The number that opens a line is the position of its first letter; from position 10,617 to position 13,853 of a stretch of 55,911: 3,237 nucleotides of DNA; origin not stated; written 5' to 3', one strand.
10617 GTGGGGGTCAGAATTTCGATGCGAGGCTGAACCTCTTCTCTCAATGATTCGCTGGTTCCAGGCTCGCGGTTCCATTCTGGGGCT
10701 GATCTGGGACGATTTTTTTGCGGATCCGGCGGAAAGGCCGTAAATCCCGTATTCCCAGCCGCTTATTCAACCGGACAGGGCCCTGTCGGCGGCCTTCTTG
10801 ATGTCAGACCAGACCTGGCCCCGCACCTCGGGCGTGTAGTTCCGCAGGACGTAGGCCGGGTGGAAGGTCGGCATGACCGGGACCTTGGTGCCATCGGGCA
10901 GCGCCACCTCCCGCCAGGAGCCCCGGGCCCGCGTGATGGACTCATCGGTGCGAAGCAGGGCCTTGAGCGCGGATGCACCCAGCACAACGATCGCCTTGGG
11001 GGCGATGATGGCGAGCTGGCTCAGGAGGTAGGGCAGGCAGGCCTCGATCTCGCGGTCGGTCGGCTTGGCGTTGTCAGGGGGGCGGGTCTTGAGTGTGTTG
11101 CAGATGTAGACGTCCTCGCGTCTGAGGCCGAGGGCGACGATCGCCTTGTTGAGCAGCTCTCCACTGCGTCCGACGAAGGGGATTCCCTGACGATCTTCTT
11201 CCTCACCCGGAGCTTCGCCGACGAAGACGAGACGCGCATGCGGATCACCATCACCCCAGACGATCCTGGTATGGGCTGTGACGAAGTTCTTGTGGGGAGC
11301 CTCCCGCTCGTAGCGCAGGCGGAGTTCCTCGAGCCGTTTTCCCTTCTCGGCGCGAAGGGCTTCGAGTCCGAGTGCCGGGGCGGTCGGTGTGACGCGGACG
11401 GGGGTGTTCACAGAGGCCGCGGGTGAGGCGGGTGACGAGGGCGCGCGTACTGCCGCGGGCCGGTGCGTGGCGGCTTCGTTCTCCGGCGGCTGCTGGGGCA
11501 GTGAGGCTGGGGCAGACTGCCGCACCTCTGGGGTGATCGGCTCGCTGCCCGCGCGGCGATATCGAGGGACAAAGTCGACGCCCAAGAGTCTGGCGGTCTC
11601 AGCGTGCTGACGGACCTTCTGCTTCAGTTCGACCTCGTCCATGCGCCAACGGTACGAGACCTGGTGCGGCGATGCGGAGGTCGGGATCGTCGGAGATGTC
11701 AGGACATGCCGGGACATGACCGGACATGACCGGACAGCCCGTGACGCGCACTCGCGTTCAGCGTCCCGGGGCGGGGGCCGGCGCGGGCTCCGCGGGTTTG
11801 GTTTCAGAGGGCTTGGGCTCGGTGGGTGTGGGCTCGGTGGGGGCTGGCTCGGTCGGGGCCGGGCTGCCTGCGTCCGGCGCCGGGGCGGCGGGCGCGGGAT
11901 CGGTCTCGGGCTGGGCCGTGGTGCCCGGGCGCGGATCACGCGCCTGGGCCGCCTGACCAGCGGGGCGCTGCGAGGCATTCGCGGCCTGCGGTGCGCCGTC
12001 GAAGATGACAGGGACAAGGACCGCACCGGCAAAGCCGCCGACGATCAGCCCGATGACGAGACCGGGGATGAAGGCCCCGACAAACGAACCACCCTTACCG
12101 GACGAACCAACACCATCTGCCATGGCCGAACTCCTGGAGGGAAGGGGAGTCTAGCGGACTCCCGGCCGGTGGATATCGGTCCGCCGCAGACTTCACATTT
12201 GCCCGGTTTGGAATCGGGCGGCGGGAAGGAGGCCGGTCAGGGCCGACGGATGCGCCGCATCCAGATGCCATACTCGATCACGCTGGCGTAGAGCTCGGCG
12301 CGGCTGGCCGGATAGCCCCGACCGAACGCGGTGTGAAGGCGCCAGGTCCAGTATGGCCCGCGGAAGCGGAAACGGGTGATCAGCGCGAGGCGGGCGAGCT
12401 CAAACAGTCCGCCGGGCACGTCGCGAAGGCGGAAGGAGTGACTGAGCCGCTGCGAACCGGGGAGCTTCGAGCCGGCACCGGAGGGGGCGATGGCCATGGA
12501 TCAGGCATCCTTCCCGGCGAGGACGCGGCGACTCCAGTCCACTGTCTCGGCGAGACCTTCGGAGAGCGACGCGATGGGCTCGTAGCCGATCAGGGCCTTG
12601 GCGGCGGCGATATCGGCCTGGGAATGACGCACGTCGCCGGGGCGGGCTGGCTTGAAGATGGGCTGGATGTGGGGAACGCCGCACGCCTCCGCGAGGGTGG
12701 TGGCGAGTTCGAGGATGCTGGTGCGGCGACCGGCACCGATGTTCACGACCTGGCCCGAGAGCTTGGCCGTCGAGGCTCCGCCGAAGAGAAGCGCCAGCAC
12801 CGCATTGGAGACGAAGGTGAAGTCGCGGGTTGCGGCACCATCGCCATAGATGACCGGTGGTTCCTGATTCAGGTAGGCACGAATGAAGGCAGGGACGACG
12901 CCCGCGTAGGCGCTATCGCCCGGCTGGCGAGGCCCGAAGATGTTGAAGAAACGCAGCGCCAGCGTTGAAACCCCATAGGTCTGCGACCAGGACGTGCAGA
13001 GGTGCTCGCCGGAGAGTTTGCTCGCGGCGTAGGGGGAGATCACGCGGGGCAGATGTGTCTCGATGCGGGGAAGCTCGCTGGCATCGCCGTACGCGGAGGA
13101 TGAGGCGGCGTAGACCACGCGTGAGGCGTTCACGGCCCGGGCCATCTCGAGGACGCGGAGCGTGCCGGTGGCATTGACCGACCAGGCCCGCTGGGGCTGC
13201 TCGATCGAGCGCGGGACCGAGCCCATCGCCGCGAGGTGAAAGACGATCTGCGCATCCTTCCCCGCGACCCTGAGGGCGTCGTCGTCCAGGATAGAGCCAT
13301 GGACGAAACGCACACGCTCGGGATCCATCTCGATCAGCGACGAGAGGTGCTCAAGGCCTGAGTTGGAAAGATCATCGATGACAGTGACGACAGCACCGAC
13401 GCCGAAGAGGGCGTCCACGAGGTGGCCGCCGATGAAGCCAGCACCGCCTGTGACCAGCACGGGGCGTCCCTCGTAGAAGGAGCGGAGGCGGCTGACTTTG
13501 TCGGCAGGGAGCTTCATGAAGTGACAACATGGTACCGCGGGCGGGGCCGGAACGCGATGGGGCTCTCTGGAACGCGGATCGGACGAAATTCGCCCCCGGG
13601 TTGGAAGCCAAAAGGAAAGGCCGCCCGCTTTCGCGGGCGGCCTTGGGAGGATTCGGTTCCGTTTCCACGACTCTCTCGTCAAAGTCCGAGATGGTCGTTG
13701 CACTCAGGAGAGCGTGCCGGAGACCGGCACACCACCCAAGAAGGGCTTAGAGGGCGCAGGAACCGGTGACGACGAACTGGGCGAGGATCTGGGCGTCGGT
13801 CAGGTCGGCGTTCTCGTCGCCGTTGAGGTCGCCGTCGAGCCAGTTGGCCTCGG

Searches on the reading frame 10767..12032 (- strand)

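Call 9: search_protein_families(library=pfam, proteins=[window:10767-12032:-], max_evalue=0.01)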
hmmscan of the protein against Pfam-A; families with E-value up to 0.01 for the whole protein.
window:10767-12032:- (421 aa): 1 family
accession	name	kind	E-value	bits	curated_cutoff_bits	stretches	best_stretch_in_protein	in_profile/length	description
PF03167.25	UDG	-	7.9e-39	133.4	24.3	1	260-412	2-141/141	Uracil DNA glycosylase superfamily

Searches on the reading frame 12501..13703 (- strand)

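Call 9: search_protein_families(library=pfam, proteins=[window:12501-13703:-], max_evalue=0.01)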
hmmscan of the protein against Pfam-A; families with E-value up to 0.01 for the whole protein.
window:12501-13703:- (400 aa): 8 families
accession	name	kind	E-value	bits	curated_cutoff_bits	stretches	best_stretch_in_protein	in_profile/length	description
PF01370.27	Epimerase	-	2.5e-56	191.2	20.9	1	82-323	1-240/240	NAD dependent epimerase/dehydratase family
PF16363.11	GDP_Man_Dehyd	-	4.6e-52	178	27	1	83-387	1-332/332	GDP-mannose 4,6 dehydratase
PF01073.25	3Beta_HSD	-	1.8e-20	73.5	22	1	83-305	1-225/280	3-beta hydroxysteroid dehydrogenase/isomerase family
PF02719.21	Polysacc_synt_2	-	1.7e-15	57.4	20.2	1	82-347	1-257/293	Polysaccharide biosynthesis protein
PF07993.18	NAD_binding_4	-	6.3e-10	39.1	20.1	1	84-287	1-240/258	Male sterility protein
PF04321.23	RmlD_sub_bind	-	9.4e-08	31.9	27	1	82-258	3-154/287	RmlD substrate binding domain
PF13460.12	NAD_binding_10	-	1.9e-05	25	27.2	1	86-234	1-129/184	NAD(P)H-binding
PF00106.31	adh_short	-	0.0047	16.9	26.6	0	82-145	3-65/195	short chain dehydrogenase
